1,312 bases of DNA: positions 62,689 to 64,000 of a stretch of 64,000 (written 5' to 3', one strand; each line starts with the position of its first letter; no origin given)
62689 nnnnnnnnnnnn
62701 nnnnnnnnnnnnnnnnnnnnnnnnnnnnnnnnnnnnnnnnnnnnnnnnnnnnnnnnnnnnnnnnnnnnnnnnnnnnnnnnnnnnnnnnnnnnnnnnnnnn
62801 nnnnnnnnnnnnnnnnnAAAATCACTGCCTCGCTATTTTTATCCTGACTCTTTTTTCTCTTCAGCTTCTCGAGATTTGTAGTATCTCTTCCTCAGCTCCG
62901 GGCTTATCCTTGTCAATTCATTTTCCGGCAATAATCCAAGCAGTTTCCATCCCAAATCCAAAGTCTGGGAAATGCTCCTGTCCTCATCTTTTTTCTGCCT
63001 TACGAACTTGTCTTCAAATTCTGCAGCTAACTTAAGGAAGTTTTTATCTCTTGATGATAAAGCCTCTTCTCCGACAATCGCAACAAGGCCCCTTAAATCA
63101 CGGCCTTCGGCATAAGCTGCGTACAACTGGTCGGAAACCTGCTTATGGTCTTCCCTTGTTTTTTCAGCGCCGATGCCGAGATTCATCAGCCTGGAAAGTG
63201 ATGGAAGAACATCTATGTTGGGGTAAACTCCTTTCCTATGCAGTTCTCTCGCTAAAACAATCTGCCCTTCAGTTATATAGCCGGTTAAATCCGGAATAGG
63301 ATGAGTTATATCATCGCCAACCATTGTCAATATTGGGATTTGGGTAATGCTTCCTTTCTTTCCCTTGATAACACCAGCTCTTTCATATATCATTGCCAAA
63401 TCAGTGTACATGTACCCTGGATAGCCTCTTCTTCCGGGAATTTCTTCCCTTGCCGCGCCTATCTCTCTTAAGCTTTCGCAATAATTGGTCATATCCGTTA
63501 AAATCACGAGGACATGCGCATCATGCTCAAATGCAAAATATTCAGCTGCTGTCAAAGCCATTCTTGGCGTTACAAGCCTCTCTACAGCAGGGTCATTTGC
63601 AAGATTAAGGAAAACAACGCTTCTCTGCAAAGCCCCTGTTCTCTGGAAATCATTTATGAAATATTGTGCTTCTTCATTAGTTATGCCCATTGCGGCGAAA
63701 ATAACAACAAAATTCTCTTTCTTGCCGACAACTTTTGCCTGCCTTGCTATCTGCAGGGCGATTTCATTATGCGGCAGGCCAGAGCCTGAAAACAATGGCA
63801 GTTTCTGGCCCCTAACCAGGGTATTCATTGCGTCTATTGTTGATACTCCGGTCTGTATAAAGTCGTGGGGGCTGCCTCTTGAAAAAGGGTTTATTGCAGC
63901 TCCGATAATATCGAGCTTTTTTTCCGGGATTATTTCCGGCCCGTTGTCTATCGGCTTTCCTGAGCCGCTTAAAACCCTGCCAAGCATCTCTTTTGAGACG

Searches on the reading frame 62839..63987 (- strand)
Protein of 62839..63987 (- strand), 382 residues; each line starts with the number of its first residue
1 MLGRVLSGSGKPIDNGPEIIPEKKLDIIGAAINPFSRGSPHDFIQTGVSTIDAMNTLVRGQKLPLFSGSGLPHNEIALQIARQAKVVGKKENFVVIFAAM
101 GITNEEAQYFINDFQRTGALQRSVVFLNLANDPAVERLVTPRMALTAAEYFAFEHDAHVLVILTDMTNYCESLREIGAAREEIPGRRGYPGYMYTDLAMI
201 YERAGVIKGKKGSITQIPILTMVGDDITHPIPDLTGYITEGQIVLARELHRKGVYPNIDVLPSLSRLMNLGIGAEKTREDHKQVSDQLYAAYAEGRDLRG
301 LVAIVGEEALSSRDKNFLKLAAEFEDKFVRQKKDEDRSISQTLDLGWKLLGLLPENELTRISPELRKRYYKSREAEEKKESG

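Call 61: search_protein_families(library=ncbifam, proteins=[window:62839-63987:-], max_evalue=0.00001)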
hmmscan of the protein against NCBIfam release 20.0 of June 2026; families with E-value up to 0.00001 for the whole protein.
window:62839-63987:- (382 aa): 32 families (the best 25 are shown)
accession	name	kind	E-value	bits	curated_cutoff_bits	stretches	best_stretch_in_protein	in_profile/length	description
TIGR01041.1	ATP_syn_B_arch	equivalog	2.3e-209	695.6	844.65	1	1-374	82-455/458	ATP synthase subunit B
NF003235.0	PRK04196.1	subfamily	1.7e-205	683.1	349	1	1-375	86-460/462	V-type ATP synthase subunit B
TIGR01040.1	V-ATPase_V1_B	equivalog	7.9e-170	565.4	804.65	1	1-375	82-465/467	V-type ATPase subunit B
NF002555.0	PRK02118.1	equivalog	3.9e-100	335.6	431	1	1-373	82-433/436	V-type ATP synthase subunit B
TIGR03496.1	FliI_clade1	equivalog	3.2e-57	194.2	619.1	1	1-342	78-407/414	flagellar protein export ATPase FliI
TIGR01026.1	fliI_yscN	subfamily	1.3e-54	185.7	379.5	1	1-335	104-424/440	FliI/YscN family ATPase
TIGR03497.1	FliI_clade2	equivalog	1.1e-53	182.7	629.8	1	1-344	78-407/413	flagellar protein export ATPase FliI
TIGR03498.1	FliI_clade3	equivalog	4.3e-52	177.2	587.45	1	2-341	81-409/418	flagellar protein export ATPase FliI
TIGR02546.1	III_secr_ATP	equivalog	6.3e-50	170.1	604.75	1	1-344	85-416/423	type III secretion system ATPase SctN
NF005391.0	PRK06936.1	equivalog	2.1e-48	165.3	657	1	1-344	103-432/439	type III secretion system ATPase SctN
NF006290.1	PRK08472.1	equivalog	3.5e-44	151.3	644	1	1-294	98-380/433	flagellar protein export ATPase FliI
NF005295.0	PRK06820.1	equivalog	5.4e-42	144.3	690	1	1-344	105-433/440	EscN/YscN/HrcN family type III secretion system ATPase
NF006575.0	PRK09099.1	subfamily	1.3e-41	142.8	706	1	1-307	106-397/443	type III secretion system ATPase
NF009884.0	PRK13343.1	equivalog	5.2e-40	137.5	554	1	1-303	105-399/507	F0F1 ATP synthase subunit alpha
NF005535.1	PRK07196.1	equivalog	6.9e-39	134.1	715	1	2-339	99-423/434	flagellar protein export ATPase FliI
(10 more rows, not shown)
